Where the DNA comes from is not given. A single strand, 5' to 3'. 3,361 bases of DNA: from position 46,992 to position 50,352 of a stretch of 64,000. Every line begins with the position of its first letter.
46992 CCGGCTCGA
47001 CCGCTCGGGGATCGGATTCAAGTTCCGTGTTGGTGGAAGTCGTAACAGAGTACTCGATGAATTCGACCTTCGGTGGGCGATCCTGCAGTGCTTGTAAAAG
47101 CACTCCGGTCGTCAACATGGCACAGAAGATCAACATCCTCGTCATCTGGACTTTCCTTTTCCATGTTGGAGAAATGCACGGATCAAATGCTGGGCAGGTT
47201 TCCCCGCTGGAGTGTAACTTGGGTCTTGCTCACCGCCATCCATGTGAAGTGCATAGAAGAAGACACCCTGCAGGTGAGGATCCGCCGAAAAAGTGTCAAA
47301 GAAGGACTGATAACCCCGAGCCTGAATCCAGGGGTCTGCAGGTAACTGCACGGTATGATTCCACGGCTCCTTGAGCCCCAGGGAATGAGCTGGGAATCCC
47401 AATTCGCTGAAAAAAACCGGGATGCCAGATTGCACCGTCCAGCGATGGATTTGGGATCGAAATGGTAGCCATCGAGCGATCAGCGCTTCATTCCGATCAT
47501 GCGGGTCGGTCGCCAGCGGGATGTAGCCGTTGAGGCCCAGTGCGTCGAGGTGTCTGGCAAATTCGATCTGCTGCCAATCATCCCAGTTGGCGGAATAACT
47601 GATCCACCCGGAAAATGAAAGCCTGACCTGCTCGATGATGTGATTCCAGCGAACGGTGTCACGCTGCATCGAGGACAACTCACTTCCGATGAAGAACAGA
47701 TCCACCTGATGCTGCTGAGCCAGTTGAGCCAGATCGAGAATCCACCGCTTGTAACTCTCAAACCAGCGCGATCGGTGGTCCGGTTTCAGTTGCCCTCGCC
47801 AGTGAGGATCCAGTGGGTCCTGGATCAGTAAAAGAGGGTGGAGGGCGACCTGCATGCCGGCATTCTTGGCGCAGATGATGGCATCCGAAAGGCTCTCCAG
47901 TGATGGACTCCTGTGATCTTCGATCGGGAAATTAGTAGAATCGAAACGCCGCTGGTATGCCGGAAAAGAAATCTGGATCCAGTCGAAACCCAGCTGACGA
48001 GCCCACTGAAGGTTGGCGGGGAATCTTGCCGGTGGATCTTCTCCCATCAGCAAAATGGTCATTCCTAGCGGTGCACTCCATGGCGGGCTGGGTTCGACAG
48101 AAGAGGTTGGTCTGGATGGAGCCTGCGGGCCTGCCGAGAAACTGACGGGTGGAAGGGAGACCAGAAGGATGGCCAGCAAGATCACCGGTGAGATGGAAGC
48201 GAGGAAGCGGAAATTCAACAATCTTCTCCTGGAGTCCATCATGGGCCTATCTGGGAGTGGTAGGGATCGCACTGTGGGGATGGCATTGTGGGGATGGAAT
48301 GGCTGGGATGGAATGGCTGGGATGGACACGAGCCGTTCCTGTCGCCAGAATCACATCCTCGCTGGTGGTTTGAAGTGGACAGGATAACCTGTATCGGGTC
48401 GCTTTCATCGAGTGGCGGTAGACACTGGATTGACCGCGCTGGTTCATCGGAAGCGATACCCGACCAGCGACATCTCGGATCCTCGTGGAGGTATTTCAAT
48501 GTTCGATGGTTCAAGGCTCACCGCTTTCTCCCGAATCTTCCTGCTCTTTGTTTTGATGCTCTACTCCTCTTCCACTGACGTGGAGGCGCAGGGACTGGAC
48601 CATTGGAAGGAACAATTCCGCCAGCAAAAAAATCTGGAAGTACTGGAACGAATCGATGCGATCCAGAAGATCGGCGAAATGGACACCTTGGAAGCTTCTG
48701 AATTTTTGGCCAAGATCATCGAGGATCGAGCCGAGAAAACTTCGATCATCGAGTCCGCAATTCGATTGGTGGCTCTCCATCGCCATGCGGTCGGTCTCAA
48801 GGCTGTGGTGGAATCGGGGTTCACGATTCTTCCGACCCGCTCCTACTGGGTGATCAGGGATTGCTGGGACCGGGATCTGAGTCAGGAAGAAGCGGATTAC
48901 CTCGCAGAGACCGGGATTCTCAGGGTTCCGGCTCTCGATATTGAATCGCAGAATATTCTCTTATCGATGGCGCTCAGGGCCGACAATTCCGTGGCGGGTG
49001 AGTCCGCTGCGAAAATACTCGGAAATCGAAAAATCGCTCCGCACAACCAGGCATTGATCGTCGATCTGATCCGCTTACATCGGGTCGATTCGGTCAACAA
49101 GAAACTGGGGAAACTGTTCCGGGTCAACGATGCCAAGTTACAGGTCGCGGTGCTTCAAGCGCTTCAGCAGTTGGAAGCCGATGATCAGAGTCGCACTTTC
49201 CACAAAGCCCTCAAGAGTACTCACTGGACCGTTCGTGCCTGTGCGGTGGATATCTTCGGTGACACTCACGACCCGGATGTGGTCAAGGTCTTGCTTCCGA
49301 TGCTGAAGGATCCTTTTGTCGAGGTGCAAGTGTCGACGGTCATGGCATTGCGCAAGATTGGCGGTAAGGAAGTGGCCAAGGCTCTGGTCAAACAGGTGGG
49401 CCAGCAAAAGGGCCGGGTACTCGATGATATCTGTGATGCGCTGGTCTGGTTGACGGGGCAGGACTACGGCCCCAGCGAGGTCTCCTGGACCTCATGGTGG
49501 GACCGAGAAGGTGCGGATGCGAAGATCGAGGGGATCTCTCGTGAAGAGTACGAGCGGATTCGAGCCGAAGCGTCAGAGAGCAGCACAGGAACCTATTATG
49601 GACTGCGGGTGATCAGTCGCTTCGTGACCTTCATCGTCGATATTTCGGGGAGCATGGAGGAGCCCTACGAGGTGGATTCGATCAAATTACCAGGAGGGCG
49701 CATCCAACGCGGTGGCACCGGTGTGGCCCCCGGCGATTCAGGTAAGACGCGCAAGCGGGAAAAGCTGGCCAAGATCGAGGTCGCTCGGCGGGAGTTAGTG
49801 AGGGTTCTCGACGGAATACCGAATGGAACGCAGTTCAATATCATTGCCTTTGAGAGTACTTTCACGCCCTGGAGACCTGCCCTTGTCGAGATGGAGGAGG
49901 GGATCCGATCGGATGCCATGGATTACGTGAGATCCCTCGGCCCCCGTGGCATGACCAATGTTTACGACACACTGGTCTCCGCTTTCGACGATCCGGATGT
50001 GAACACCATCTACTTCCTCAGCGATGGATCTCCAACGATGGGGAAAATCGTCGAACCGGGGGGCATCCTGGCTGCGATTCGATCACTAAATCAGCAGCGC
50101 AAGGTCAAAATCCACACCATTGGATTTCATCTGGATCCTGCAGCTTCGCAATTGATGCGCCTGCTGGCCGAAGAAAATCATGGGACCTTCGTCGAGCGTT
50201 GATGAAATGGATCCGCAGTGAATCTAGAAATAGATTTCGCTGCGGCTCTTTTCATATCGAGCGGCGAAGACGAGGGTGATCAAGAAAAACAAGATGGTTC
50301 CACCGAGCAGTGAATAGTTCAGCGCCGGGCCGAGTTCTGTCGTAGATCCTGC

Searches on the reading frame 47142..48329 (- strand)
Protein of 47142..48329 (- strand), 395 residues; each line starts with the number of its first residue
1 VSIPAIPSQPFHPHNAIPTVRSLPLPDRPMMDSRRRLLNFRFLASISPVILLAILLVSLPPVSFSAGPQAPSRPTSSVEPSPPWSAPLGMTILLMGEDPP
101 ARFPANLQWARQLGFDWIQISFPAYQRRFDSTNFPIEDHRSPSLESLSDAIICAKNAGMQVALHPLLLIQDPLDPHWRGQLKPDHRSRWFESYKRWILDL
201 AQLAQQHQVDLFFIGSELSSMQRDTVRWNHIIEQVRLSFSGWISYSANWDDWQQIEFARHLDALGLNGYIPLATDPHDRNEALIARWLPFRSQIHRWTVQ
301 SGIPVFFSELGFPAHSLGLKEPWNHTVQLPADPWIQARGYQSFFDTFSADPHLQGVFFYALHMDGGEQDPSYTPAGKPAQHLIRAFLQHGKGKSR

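Call 63: search_protein_families(library=pfam, proteins=[window:47142-48329:-], max_evalue=0.001)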
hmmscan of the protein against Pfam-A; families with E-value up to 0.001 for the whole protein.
window:47142-48329:- (395 aa): 2 families
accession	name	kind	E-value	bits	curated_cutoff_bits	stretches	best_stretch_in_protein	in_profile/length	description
PF22612.2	GH113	-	3.1e-38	132.2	27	1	111-359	25-266/289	Glycoside Hydrolase Family 113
PF13547.12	GTA_TIM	-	0.0007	19.5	27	0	192-256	2-78/299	GTA TIM-barrel-like domain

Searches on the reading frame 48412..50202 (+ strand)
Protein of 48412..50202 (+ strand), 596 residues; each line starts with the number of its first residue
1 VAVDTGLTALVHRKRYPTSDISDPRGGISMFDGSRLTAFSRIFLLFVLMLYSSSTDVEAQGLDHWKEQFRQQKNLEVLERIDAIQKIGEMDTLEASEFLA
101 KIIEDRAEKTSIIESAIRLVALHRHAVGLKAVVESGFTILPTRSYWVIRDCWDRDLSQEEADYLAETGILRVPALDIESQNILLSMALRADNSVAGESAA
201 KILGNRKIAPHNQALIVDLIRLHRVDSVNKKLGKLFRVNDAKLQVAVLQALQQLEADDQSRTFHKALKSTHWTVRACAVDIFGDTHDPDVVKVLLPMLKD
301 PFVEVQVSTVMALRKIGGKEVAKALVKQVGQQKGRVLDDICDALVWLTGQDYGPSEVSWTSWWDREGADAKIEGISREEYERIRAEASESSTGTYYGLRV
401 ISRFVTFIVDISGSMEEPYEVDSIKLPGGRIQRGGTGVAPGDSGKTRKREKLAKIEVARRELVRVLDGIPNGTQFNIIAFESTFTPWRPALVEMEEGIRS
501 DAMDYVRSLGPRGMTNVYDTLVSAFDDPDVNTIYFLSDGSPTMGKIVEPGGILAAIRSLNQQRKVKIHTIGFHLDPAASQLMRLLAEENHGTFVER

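Call 63: search_protein_families(library=pfam, proteins=[window:48412-50202:+], max_evalue=0.001)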
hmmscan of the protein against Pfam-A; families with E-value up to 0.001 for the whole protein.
window:48412-50202:+ (596 aa): 3 families
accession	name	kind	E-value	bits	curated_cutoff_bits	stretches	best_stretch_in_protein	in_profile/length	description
PF13646.12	HEAT_2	-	2.2e-14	54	27.7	2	263-332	4-74/88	HEAT repeats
PF13768.12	VWA_3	-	5.2e-09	36.8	27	1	459-592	21-152/155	von Willebrand factor type A domain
PF00092.34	VWA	-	1.9e-05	25.4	23.8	0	451-592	16-158/174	von Willebrand factor type A domain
